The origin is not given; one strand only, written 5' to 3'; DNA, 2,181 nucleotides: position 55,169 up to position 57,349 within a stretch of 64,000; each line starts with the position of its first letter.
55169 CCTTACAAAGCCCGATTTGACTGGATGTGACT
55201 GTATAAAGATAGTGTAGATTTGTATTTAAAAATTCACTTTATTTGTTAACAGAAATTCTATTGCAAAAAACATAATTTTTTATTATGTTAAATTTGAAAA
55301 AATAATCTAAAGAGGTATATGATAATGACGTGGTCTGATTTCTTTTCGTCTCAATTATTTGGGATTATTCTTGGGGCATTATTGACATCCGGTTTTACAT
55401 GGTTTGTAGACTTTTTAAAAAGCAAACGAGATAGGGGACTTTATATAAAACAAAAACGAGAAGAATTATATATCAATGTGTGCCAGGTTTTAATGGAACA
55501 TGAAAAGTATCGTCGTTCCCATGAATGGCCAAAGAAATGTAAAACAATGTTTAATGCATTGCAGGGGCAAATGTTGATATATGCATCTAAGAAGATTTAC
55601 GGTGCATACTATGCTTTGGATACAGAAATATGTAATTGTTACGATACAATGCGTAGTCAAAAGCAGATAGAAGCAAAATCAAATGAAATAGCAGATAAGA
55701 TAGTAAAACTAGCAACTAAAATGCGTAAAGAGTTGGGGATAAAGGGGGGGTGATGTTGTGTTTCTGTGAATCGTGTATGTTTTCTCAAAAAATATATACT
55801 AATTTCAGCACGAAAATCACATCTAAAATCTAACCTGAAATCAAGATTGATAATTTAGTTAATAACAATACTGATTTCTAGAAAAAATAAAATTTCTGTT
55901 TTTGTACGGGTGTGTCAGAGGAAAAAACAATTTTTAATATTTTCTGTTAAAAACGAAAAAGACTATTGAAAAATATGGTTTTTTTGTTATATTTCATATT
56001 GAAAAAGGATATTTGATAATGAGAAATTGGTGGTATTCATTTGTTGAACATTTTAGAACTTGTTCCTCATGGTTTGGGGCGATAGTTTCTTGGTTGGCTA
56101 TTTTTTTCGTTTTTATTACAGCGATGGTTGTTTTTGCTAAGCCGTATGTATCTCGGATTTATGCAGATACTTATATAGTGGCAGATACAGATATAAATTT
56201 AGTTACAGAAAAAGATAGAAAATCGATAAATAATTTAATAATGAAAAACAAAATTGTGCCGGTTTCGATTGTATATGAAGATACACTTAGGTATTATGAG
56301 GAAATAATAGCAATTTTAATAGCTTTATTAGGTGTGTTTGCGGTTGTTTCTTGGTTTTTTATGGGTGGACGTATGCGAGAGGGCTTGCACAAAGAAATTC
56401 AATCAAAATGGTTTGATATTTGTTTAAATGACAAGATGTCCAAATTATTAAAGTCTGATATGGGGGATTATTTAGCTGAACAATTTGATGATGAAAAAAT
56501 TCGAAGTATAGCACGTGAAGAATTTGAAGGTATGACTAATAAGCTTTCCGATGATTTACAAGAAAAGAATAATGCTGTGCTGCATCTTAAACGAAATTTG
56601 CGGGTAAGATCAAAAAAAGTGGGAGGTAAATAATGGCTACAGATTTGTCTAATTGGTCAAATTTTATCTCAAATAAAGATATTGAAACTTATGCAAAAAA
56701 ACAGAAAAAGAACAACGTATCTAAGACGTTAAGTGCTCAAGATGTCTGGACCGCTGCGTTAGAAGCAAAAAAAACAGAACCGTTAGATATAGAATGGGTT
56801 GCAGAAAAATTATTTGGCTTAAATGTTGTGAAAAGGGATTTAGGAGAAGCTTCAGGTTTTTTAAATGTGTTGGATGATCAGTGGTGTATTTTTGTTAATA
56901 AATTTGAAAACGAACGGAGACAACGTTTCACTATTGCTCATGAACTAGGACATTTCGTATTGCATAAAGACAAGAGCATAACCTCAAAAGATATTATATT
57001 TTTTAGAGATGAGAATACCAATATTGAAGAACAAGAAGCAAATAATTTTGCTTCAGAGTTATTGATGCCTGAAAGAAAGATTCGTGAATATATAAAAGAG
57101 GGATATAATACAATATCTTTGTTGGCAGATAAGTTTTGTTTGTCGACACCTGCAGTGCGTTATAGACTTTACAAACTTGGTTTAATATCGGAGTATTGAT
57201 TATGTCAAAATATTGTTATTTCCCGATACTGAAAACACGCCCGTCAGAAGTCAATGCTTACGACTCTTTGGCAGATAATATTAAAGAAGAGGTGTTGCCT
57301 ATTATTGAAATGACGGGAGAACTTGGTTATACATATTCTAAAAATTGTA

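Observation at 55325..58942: Membrane protein, ImmA-like Zn-protease and 'beta-protein' operon converging on a PD-(D/E)xK nuclease: candidate uncharacterised defence or abortive-infection module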

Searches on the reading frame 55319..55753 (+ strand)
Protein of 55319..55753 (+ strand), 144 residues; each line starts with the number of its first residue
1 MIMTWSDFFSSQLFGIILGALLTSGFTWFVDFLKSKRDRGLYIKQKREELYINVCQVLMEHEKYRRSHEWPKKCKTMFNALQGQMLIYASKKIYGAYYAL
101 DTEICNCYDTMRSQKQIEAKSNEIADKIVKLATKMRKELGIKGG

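Call 3: search_protein_families(library=pfam, proteins=[window:55319-55753:+], max_evalue=0.1)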
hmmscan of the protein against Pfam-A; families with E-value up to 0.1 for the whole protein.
window:55319-55753:+ (144 aa): 0 families

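Call 4: search_protein_families(library=padloc, proteins=[window:55319-55753:+], max_evalue=0.1)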
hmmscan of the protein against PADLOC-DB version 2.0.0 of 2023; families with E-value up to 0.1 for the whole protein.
window:55319-55753:+ (144 aa): 0 families

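Call 5: search_protein_families(library=ncbifam, proteins=[window:55319-55753:+], max_evalue=0.1)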
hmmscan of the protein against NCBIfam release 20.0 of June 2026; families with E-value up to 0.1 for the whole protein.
window:55319-55753:+ (144 aa): 1 family
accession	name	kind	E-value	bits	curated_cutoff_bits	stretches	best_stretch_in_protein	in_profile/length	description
NF009814.0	PRK13299.1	equivalog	0.063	12.3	290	1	45-143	247-348/396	CCA tRNA nucleotidyltransferase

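Call 69: search_protein_families(library=phrogs, proteins=[window:55325-55753:+], max_evalue=0.01)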
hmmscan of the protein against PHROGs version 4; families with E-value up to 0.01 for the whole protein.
window:55325-55753:+ (142 aa): 0 families

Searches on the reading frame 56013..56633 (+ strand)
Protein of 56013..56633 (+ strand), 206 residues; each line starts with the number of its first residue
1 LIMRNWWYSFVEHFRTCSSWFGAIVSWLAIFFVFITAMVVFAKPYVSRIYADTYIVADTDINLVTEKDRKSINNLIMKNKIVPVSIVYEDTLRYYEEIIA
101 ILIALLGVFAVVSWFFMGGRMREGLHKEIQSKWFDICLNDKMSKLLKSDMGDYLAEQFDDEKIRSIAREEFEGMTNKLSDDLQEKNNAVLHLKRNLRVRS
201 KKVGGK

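Call 3: search_protein_families(library=pfam, proteins=[window:56013-56633:+], max_evalue=0.1)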
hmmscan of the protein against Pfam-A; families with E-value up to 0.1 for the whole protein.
window:56013-56633:+ (206 aa): 1 family
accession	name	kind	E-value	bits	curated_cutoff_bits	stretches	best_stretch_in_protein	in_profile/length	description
PF11587.13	Prion_bPrPp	-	0.08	13.1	24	0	25-43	5-23/28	Major prion protein bPrPp - N terminal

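Call 4: search_protein_families(library=padloc, proteins=[window:56013-56633:+], max_evalue=0.1)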
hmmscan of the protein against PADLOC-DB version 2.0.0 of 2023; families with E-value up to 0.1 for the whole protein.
window:56013-56633:+ (206 aa): 0 families

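Call 5: search_protein_families(library=ncbifam, proteins=[window:56013-56633:+], max_evalue=0.1)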
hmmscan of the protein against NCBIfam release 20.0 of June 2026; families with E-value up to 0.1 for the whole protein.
window:56013-56633:+ (206 aa): 0 families

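Call 39: find_homologous_proteins(query=window:56019-56633:+, max_evalue=0.001)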
Query window:56019-56633:+ (204 aa): 5 proteins with E <= 0.001 among 141 candidates.
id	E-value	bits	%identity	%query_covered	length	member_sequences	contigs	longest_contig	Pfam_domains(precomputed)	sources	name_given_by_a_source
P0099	1.3e-131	454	100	100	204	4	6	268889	-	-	-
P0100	2.6e-99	349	77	100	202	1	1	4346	-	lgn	-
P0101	1.1e-97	343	75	100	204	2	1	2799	-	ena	-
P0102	6.8e-66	240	55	96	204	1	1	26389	-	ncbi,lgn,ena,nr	ncbi:MAG: hypothetical protein K2I81_04530 [Alphaproteobacteria bacterium]|nr:hypothetical protein [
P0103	2.5e-45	173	49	83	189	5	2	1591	-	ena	-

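Call 69: search_protein_families(library=phrogs, proteins=[window:56019-56633:+], max_evalue=0.01)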
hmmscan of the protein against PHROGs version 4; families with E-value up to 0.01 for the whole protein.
window:56019-56633:+ (204 aa): 0 families

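Call 87: search_protein_representatives(alignment_id=A6)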
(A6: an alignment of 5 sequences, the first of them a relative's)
Query: 5 sequences, 204 profile positions. Proteins with E-value up to 0.001 (for the whole library): 82; up to 1e-10: 35; up to 1e-30: 8. The best 82 are listed.
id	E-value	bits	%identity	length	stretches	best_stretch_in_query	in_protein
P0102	1.0e-102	358.2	-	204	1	1-204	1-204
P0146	7.1e-56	205.3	-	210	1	1-204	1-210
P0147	7.8e-54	198.6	-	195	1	1-174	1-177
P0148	4.2e-35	137.5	-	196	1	8-186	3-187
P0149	1.7e-34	135.5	-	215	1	1-187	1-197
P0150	1.8e-33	132.2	-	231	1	16-194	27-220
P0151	1.6e-31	125.8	-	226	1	18-182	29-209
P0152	2.5e-31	125.1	-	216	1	7-181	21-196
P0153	1.0e-28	116.6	-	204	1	1-191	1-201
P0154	2.9e-28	115.1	-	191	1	1-162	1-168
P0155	3.3e-28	115.0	-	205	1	1-188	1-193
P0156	2.6e-24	102.2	-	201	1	1-159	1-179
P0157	4.3e-23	98.2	-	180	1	18-181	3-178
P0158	1.0e-22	97.0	-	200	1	21-168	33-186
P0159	2.3e-21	92.6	-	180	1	21-178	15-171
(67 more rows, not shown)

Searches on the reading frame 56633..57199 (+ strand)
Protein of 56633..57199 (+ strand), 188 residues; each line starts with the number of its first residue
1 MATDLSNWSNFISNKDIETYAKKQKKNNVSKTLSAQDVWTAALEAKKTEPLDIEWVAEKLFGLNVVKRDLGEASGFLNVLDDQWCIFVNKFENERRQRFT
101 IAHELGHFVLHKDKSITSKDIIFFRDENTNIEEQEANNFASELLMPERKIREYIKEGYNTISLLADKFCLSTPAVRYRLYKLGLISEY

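Call 3: search_protein_families(library=pfam, proteins=[window:56633-57199:+], max_evalue=0.1)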
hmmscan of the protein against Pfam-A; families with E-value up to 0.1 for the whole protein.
window:56633-57199:+ (188 aa): 4 families
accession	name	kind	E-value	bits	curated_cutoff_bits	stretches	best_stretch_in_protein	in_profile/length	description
PF06114.19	Peptidase_M78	-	1.2e-24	86.9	22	1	61-179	4-122/123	IrrE N-terminal-like domain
PF13058.12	DUF3920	-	0.026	15.2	27.3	1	82-144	61-119/126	Protein of unknown function (DUF3920)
PF12689.13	Acid_PPase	-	0.049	13.9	27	1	109-136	115-142/169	Acid Phosphatase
PF25426.1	AAA_lid_BCS1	-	0.075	13.4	27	0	87-114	24-50/60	Mitochondrial chaperone BCS1-like, ATPase lid domain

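Call 4: search_protein_families(library=padloc, proteins=[window:56633-57199:+], max_evalue=0.1)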
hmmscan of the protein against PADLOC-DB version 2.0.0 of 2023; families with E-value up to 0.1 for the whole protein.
window:56633-57199:+ (188 aa): 18 families
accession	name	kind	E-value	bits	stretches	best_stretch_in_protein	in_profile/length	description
PDLC04141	capP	-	6.2e-32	109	1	44-182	14-153/242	capP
PDLC03949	RmrA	-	9.9e-19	65.4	1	78-188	170-271/363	-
PDLC03954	RmrA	-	1.6e-17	61.5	1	62-187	170-295/380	-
PDLC03945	RmrA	-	1e-16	59.1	1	62-187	170-298/394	-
PDLC03946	RmrA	-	7.5e-16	55.8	1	81-188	174-273/357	-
PDLC03947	RmrA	-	2.6e-15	54.2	1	82-188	192-296/383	-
PDLC03953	RmrA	-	1.9e-14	51.7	1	94-187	205-288/373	-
PDLC03944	RmrA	-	2e-14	51.5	1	92-187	194-288/384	-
PDLC03950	RmrA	-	3.3e-14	50.7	1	72-187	171-283/369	-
PDLC03948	RmrA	-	2.6e-13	47.6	1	75-187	183-294/397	-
PDLC03952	RmrA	-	6e-13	46.4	1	92-187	215-307/395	-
PDLC03951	RmrA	-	8.2e-13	46.1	1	86-187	194-290/400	-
PDLC03943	RmrA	-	8.2e-12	42.9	1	93-187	188-277/370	-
PDLC04776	PDC-M69B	-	1.5e-11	42.5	1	72-154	56-138/272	-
PDLC03955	RmrA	-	2.1e-11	41.7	1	87-187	203-295/371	-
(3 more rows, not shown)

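Call 5: search_protein_families(library=ncbifam, proteins=[window:56633-57199:+], max_evalue=0.1)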
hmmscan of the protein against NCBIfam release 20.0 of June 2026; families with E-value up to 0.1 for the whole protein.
window:56633-57199:+ (188 aa): 3 families
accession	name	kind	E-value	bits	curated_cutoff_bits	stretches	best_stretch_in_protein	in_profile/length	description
NF052239.1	antitox_spr1629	equivalog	4.1e-16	59.1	335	1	54-186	163-297/377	spr1629 family repressor/antitoxin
TIGR01737.1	FGAM_synth_I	equivalog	0.0038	16.6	177.8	1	82-138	120-178/228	phosphoribosylformylglycinamidine synthase I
TIGR02290.1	M3_fam_3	subfamily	0.0096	14.9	561.7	1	86-111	365-388/587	M3 family oligoendopeptidase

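Call 45: search_solved_structures(query=window:56633-57199:+, max_evalue=0.01, show_alignments=2)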
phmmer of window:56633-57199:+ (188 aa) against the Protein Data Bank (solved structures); distinct sequences matched with E-value up to 0.01: 3.
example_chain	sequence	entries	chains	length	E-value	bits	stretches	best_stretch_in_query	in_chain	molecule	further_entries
7t5t_A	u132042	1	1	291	2e-06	31.2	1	82-157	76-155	CapP toxin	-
8slm_A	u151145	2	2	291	0.0011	22.3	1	84-155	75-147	Zn dependent hydrolase fused to HTH domain, IrrE ortholog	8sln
3dte_A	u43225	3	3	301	0.0017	21.7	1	62-155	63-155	IrrE protein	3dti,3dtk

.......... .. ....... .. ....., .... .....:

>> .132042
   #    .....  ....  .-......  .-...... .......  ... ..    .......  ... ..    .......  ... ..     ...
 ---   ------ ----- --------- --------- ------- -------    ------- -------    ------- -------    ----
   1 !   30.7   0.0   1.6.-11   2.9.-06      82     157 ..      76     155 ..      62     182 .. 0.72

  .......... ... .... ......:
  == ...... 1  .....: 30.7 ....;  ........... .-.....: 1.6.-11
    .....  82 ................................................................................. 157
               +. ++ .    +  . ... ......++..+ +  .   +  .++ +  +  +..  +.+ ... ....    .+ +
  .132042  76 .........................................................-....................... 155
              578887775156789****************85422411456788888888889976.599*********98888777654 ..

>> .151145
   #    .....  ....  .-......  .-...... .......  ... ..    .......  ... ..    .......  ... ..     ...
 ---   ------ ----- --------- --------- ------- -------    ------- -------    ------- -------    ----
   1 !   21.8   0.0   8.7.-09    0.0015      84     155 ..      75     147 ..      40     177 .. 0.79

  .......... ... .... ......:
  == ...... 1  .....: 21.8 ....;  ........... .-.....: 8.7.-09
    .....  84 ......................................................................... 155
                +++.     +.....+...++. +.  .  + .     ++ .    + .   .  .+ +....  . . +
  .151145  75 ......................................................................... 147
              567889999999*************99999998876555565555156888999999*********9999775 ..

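Call 69: search_protein_families(library=phrogs, proteins=[window:56633-57199:+], max_evalue=0.01)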
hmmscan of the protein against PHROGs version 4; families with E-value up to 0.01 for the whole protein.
window:56633-57199:+ (188 aa): 7 families
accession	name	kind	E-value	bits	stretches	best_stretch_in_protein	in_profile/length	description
phrog_2439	-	transcription regulation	5.2e-25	89.1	1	74-187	173-285/367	transcriptional regulator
phrog_87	-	other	7e-24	85.8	1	50-184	40-166/227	metallo-protease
phrog_1914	-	unknown function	2.6e-23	83.9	1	68-178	63-173/222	-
phrog_1516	-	unknown function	1.2e-16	62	1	30-181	30-175/227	-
phrog_19315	-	unknown function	3.7e-16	60.1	1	82-181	79-178/348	-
phrog_4031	-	unknown function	0.0045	16.5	0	127-166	279-318/626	-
phrog_18577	-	unknown function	0.0087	16.3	0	98-165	187-256/332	-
